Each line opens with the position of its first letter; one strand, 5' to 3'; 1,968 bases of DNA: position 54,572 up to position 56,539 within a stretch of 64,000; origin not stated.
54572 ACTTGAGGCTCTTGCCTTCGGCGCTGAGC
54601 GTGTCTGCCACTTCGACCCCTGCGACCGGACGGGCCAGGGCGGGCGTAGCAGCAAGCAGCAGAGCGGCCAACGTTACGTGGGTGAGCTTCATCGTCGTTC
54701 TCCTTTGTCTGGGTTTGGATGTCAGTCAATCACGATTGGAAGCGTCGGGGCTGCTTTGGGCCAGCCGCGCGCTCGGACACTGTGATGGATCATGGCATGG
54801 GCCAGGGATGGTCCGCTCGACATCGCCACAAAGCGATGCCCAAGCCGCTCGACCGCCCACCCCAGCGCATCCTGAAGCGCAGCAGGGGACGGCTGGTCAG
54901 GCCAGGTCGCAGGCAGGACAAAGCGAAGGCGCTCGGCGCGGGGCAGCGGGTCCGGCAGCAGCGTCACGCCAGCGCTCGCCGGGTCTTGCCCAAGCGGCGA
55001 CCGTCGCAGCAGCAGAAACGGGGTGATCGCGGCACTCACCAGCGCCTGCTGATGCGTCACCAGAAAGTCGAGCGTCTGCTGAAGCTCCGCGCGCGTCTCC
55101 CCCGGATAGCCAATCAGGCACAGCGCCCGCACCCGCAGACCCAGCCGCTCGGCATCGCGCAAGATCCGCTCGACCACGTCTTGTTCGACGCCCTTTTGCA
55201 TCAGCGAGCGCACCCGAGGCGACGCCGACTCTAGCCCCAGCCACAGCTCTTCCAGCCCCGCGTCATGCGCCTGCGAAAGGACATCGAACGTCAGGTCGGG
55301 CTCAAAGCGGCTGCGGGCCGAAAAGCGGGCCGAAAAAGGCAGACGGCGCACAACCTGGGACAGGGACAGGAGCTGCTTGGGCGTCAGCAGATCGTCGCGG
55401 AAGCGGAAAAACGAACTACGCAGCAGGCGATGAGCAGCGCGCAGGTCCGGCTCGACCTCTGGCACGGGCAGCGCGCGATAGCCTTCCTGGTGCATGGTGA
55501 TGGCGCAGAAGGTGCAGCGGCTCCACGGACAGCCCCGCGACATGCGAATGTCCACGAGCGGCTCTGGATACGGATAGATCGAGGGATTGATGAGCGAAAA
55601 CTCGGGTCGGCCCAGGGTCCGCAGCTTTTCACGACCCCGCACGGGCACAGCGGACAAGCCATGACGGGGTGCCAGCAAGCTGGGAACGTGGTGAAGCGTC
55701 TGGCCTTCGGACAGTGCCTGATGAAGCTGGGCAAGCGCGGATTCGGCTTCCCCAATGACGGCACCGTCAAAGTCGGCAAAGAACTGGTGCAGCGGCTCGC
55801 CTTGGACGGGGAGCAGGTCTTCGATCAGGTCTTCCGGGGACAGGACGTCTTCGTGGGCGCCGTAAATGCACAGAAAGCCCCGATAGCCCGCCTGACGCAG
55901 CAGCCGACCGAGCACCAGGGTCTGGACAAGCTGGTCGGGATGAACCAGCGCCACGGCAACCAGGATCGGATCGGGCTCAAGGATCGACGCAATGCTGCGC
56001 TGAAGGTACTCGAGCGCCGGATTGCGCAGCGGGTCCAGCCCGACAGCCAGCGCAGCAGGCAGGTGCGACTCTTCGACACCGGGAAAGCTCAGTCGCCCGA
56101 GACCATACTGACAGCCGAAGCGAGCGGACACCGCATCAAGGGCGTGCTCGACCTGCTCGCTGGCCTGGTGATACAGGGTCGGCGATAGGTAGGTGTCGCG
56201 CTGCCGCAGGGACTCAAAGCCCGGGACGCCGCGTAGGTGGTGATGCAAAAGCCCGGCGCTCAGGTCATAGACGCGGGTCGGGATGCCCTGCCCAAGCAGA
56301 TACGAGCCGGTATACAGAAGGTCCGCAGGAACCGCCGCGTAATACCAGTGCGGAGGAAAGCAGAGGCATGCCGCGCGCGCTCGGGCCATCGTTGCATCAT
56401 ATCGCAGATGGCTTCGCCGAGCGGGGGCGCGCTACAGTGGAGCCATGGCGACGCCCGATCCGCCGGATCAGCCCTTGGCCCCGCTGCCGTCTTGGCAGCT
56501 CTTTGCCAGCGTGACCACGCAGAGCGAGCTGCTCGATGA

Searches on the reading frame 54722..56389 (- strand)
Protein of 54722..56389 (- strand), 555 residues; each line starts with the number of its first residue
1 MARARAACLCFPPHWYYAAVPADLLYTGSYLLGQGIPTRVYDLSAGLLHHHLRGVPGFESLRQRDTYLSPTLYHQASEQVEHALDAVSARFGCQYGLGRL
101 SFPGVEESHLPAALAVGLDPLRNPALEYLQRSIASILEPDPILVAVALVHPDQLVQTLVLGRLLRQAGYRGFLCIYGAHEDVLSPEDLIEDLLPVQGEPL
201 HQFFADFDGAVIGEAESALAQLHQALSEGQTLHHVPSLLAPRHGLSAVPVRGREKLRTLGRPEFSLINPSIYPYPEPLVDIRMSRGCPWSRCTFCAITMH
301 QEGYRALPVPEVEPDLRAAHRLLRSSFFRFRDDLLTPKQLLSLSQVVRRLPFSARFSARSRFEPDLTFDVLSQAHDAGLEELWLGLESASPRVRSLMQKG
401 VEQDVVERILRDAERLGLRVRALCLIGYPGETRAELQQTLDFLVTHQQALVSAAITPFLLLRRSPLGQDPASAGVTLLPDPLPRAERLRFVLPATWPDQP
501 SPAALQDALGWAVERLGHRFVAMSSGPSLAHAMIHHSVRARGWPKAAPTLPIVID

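Call 67: search_protein_families(library=pfam, proteins=[window:54722-56389:-], max_evalue=0.00001)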
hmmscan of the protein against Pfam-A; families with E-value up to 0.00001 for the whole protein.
window:54722-56389:- (555 aa): 1 family
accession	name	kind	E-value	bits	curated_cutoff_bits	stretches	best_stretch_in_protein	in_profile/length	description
PF04055.27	Radical_SAM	-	2.4e-11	44.5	29.5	1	282-443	2-166/166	Radical SAM superfamily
